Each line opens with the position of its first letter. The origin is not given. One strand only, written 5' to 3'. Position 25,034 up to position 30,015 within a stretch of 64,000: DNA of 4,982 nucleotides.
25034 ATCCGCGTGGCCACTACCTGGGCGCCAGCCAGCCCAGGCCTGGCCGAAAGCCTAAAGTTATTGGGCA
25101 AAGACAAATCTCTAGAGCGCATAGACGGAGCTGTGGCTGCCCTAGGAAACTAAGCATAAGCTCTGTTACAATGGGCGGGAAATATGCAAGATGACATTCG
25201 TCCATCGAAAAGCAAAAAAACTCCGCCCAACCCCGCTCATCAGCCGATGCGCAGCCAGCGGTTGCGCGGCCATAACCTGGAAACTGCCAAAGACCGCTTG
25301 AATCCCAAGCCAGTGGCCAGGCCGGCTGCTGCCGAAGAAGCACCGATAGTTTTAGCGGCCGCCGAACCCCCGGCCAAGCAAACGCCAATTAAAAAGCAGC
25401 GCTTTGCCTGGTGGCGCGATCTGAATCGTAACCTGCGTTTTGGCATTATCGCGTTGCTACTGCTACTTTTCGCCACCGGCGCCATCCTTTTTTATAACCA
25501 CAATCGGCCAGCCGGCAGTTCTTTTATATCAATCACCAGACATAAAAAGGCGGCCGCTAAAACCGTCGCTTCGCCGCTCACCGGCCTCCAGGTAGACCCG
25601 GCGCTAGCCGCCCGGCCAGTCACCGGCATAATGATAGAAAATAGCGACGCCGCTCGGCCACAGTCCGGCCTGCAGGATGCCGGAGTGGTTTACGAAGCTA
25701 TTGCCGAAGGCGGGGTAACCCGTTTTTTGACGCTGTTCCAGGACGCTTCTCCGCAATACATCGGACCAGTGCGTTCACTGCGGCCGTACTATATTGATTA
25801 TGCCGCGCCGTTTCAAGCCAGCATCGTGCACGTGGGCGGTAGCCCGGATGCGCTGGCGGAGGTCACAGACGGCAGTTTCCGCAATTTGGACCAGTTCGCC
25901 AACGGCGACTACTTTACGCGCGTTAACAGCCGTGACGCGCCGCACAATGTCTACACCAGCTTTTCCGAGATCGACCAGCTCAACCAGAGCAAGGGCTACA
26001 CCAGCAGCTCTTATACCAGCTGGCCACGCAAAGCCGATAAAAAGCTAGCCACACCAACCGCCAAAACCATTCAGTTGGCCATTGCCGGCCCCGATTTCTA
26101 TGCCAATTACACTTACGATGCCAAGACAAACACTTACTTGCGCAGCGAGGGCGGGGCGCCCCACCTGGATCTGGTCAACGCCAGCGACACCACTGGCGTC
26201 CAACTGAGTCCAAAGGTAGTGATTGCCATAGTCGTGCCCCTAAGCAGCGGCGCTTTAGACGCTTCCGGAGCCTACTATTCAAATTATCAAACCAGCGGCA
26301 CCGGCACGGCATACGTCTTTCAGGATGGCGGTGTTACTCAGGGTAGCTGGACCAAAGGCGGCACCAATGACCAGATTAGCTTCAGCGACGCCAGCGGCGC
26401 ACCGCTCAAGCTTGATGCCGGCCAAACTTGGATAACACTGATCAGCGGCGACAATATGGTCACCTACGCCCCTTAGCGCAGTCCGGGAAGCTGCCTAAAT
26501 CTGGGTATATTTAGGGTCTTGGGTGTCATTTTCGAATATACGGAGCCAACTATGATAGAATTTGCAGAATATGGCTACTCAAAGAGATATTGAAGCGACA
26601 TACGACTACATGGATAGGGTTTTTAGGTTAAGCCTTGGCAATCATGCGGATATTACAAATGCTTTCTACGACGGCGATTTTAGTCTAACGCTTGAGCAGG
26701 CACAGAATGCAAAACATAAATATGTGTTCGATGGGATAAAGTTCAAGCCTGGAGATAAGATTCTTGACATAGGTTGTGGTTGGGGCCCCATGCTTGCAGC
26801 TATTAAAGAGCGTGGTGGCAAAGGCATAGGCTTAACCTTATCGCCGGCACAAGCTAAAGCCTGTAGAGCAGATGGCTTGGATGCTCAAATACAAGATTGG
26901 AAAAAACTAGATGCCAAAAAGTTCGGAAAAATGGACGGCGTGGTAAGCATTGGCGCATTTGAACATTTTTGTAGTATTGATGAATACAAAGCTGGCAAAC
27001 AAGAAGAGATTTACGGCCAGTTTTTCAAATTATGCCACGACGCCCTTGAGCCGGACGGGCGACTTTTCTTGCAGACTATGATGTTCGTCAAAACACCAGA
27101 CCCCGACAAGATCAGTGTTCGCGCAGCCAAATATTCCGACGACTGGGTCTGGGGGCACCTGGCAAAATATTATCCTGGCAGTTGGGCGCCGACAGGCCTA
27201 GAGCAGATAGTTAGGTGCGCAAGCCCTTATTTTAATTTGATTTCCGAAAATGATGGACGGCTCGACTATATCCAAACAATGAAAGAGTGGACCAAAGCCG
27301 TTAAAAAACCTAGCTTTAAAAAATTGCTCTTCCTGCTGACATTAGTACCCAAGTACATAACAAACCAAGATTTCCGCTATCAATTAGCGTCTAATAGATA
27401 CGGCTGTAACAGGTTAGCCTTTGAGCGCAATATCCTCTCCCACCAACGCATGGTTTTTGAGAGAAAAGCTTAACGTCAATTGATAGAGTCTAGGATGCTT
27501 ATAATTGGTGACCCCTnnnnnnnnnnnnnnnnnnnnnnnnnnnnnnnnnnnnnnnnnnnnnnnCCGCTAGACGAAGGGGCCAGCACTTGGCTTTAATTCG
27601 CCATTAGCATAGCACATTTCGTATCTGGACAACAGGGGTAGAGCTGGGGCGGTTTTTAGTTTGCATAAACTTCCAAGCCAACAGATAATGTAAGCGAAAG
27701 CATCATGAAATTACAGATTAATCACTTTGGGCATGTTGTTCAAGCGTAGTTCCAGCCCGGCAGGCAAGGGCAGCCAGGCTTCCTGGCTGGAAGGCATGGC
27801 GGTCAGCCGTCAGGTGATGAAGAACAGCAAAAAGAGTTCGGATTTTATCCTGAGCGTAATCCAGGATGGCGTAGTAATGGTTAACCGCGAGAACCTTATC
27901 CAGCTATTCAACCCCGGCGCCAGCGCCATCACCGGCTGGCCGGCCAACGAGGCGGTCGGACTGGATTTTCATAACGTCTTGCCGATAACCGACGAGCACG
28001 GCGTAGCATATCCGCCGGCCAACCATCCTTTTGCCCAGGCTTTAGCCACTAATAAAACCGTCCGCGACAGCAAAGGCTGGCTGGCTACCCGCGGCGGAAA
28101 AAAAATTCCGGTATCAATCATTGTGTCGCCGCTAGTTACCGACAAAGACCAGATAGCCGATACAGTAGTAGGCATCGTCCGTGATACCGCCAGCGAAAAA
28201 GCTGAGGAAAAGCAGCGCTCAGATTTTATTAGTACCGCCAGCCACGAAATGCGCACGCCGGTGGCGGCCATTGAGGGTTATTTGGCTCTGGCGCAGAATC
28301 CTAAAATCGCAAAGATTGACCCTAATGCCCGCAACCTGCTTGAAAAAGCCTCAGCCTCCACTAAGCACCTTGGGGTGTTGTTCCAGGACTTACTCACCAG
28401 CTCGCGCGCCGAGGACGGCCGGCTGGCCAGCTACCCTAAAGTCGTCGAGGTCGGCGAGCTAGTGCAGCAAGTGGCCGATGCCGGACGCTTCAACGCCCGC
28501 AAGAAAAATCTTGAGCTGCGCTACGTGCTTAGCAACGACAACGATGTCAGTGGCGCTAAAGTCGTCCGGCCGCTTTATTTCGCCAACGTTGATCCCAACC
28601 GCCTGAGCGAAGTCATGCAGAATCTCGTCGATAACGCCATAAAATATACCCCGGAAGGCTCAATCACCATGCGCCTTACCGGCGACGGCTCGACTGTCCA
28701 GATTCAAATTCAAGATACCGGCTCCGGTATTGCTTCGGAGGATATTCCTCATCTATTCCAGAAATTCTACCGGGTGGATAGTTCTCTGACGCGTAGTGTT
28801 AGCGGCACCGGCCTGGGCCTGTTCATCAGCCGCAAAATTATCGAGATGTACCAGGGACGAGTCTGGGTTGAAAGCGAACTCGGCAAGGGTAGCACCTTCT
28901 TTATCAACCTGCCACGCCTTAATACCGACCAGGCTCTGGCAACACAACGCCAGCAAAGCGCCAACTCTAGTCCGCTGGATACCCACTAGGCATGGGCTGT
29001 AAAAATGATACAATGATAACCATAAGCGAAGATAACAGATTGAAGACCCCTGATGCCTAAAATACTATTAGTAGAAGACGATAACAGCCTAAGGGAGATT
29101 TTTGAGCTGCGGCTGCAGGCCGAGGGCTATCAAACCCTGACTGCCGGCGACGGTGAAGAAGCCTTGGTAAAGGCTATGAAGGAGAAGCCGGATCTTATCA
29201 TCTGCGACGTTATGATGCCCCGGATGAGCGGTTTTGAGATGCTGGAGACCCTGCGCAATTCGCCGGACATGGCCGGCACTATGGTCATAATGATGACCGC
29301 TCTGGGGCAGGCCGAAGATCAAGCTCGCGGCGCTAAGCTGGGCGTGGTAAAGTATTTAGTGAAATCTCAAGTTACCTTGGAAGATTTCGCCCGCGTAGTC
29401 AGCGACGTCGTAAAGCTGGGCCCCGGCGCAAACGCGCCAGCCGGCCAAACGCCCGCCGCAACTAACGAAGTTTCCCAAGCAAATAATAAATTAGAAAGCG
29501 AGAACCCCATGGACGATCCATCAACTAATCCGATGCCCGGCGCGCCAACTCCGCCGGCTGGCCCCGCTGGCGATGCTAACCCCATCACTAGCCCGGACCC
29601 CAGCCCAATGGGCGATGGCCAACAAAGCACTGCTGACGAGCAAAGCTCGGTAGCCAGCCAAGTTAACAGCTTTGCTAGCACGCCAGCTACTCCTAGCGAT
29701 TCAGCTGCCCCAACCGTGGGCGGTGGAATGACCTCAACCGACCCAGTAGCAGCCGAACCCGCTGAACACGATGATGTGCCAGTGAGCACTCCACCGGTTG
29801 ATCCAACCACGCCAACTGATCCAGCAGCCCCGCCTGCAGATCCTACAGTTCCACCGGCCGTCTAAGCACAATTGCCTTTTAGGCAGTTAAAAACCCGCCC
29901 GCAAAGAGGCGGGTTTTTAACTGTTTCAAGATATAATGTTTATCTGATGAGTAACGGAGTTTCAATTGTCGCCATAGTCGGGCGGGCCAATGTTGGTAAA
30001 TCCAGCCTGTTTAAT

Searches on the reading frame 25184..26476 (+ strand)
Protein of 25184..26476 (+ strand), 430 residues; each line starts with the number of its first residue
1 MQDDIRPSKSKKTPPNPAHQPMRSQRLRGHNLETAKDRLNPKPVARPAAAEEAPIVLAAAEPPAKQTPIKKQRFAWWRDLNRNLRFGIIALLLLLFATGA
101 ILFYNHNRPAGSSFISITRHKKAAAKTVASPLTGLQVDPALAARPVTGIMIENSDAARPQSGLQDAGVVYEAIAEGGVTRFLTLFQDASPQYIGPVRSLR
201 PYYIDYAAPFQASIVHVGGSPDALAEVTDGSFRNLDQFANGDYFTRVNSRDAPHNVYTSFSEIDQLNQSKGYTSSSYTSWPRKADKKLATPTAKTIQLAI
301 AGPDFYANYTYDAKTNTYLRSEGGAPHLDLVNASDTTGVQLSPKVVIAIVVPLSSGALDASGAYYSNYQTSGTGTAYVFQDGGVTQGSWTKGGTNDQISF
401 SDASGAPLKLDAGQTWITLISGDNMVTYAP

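Call 17: search_protein_families(library=pfam, proteins=[window:25184-26476:+], max_evalue=0.00001)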
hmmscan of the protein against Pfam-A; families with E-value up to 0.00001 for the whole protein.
window:25184-26476:+ (430 aa): 2 families
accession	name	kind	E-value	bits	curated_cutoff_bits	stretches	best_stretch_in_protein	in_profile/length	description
PF11258.13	DUF3048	-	2e-45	155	25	1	132-272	1-147/148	Protein of unknown function (DUF3048) N-terminal domain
PF17479.7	DUF3048_C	-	6.8e-23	81.6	25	1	307-417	11-114/114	Protein of unknown function (DUF3048) C-terminal domain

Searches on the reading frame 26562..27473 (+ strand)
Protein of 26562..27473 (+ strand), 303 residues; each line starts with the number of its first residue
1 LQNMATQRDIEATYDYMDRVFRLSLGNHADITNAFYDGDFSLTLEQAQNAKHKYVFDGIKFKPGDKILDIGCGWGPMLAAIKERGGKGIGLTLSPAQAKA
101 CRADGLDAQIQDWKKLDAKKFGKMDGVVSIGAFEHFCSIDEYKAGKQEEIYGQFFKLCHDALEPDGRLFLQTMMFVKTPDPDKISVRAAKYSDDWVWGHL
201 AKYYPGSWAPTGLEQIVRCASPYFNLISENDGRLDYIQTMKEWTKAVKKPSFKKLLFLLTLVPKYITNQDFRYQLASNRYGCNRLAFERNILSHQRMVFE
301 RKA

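Call 17: search_protein_families(library=pfam, proteins=[window:26562-27473:+], max_evalue=0.00001)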
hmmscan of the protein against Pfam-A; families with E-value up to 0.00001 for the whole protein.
window:26562-27473:+ (303 aa): 6 families
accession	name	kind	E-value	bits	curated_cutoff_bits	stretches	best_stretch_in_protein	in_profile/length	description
PF02353.26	CMAS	-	1e-36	127.1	27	1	5-248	5-234/273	Mycolic acid cyclopropane synthetase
PF13489.12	Methyltransf_23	-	6.5e-08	32.9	27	1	61-173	20-119/164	Methyltransferase domain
PF08241.18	Methyltransf_11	-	8.6e-08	33.2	21.2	1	68-169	1-94/95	Methyltransferase domain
PF13649.12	Methyltransf_25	-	1.7e-07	32.2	27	1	67-141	1-81/97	Methyltransferase domain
PF08242.18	Methyltransf_12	-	6.3e-07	30.5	30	1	68-168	1-98/98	Methyltransferase domain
PF07021.18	MetW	-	6.5e-06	26.3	21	1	61-114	11-65/193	Methionine biosynthesis protein MetW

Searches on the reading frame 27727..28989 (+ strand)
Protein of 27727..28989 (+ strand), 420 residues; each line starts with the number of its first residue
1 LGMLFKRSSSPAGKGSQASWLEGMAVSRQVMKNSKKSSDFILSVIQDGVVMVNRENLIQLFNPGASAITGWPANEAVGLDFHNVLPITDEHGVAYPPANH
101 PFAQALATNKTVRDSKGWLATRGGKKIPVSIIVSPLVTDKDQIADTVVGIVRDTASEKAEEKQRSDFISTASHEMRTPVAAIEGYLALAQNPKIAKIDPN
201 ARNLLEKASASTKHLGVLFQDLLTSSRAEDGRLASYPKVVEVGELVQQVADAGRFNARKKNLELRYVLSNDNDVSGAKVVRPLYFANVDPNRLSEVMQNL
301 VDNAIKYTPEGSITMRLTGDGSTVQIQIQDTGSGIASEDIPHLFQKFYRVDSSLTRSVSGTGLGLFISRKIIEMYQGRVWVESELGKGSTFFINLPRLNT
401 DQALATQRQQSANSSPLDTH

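Call 17: search_protein_families(library=pfam, proteins=[window:27727-28989:+], max_evalue=0.00001)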
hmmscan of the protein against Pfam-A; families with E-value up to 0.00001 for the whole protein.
window:27727-28989:+ (420 aa): 4 families
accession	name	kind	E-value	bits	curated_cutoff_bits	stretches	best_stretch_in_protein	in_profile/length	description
PF02518.31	HATPase_c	-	7.1e-32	110.6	26.4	1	289-397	2-109/111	Histidine kinase-, DNA gyrase B-, and HSP90-like ATPase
PF00512.31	HisKA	-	2.8e-13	50.1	26.9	1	163-231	1-66/66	His Kinase A (phospho-acceptor) domain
PF00989.32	PAS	-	1.8e-09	38.1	22.6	1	41-153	6-112/113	PAS fold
PF13426.13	PAS_9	-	2.2e-08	34.8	27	1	47-154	2-101/103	PAS domain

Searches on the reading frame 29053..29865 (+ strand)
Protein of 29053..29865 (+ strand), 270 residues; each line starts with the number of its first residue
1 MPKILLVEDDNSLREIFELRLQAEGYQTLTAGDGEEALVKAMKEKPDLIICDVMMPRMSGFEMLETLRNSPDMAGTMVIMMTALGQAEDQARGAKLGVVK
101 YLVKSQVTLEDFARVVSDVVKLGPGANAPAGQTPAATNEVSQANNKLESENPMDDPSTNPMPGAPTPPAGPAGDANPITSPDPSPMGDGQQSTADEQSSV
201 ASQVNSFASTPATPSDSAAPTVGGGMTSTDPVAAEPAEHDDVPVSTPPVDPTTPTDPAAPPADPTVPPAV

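Call 17: search_protein_families(library=pfam, proteins=[window:29053-29865:+], max_evalue=0.00001)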
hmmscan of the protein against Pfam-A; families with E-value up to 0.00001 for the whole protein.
window:29053-29865:+ (270 aa): 1 family
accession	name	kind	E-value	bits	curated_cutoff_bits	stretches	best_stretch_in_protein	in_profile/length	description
PF00072.30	Response_reg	-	5.3e-24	85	30.2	1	4-105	1-100/111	Response regulator receiver domain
